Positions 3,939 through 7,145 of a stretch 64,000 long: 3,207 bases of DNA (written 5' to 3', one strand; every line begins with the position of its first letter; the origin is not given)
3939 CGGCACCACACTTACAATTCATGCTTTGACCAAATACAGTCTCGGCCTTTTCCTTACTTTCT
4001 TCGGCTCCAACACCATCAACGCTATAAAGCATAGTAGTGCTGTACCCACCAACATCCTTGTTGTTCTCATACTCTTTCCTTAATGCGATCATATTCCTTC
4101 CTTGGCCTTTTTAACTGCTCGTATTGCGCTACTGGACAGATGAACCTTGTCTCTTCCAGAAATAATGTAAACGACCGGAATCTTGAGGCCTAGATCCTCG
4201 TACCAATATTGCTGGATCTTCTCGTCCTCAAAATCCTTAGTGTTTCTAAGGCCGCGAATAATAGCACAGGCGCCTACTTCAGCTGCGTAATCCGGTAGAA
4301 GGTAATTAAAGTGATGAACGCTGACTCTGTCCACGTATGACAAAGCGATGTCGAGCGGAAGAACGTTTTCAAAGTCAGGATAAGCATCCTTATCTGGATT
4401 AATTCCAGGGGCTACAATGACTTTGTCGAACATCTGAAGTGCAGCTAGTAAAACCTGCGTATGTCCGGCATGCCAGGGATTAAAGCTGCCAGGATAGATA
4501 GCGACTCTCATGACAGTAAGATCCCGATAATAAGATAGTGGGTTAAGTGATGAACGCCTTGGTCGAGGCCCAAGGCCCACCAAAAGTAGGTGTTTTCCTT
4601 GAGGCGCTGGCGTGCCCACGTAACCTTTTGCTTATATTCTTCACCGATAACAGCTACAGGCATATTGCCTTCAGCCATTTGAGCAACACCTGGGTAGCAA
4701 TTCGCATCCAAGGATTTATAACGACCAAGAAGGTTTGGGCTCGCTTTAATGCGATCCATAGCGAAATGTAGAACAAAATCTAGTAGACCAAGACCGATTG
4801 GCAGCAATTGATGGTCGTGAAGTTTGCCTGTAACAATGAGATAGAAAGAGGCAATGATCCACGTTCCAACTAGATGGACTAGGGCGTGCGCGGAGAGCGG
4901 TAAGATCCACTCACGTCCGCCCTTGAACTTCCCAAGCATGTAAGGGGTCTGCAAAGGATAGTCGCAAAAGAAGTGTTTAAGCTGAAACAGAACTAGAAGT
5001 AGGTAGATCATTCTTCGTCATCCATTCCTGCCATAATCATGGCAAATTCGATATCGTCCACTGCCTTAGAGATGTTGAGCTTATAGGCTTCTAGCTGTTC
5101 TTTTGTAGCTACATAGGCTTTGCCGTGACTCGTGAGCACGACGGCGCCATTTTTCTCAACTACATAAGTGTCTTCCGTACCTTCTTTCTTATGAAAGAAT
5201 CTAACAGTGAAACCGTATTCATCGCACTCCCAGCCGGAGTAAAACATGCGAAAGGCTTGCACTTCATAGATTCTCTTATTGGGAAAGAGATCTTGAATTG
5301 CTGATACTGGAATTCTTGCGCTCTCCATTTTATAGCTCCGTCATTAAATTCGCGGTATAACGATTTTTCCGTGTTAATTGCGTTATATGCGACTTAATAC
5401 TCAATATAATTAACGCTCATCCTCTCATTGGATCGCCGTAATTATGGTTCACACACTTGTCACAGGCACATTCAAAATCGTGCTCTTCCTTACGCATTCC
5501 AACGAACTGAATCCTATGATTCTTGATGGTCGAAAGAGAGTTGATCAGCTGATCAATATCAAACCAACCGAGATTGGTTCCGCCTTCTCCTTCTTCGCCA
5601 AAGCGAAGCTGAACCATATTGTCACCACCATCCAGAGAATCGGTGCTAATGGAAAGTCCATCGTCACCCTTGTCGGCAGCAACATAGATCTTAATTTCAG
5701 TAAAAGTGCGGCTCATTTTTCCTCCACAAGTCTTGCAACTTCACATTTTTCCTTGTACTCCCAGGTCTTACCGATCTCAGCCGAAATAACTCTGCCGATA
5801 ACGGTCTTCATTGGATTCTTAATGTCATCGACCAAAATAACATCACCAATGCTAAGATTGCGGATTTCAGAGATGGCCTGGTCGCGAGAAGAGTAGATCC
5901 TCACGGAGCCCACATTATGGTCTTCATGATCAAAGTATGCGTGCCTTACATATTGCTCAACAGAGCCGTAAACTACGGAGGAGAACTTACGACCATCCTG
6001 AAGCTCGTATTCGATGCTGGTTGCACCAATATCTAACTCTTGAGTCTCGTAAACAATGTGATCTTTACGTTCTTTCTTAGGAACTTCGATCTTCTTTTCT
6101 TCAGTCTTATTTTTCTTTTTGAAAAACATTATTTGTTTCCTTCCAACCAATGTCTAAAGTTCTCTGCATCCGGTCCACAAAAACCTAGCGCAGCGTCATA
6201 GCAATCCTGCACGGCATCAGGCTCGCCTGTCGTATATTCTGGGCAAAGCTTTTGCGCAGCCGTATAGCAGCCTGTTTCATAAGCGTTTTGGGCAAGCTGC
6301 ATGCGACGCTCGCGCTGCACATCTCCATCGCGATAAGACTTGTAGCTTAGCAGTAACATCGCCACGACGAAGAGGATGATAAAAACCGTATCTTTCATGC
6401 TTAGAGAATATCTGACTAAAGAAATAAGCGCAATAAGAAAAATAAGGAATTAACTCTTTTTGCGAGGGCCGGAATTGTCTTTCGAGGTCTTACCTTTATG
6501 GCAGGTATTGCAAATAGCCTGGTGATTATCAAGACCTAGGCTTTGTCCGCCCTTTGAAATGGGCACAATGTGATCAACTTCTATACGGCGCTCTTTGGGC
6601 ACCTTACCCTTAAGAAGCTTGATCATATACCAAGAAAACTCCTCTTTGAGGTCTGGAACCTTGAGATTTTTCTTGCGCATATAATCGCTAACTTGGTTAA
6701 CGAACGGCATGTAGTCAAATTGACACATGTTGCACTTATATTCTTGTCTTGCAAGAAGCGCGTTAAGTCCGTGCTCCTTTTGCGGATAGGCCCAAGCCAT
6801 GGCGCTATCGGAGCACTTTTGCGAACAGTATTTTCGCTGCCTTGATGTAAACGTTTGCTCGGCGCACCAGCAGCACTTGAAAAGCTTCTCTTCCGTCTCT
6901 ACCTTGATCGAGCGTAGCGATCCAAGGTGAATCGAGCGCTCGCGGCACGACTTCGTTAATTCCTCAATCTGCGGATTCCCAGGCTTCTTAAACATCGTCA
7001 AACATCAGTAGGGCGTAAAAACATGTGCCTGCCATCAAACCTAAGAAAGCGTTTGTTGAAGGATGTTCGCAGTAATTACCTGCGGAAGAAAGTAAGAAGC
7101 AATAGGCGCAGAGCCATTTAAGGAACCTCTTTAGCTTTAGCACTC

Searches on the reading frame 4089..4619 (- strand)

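Call 40: search_protein_families(library=pfam, proteins=[window:4089-4619:-], max_evalue=0.01)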
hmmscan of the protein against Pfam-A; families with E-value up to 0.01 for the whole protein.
window:4089-4619:- (176 aa): 1 family
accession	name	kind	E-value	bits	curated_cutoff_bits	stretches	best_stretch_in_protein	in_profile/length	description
PF01467.32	CTP_transf_like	-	1.6e-12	48.2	21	1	41-168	1-132/133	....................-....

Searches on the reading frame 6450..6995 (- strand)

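Call 40: search_protein_families(library=pfam, proteins=[window:6450-6995:-], max_evalue=0.01)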
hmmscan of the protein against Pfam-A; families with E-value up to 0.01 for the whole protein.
window:6450-6995:- (181 aa): 2 families
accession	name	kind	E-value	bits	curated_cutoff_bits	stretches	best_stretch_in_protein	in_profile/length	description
PF01844.29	HNH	-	9.2e-10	39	21.4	1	134-171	10-46/47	HNH endonuclease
PF14279.12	HNH_5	-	1.2e-06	28.8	27.5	1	134-171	9-45/56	HNH endonuclease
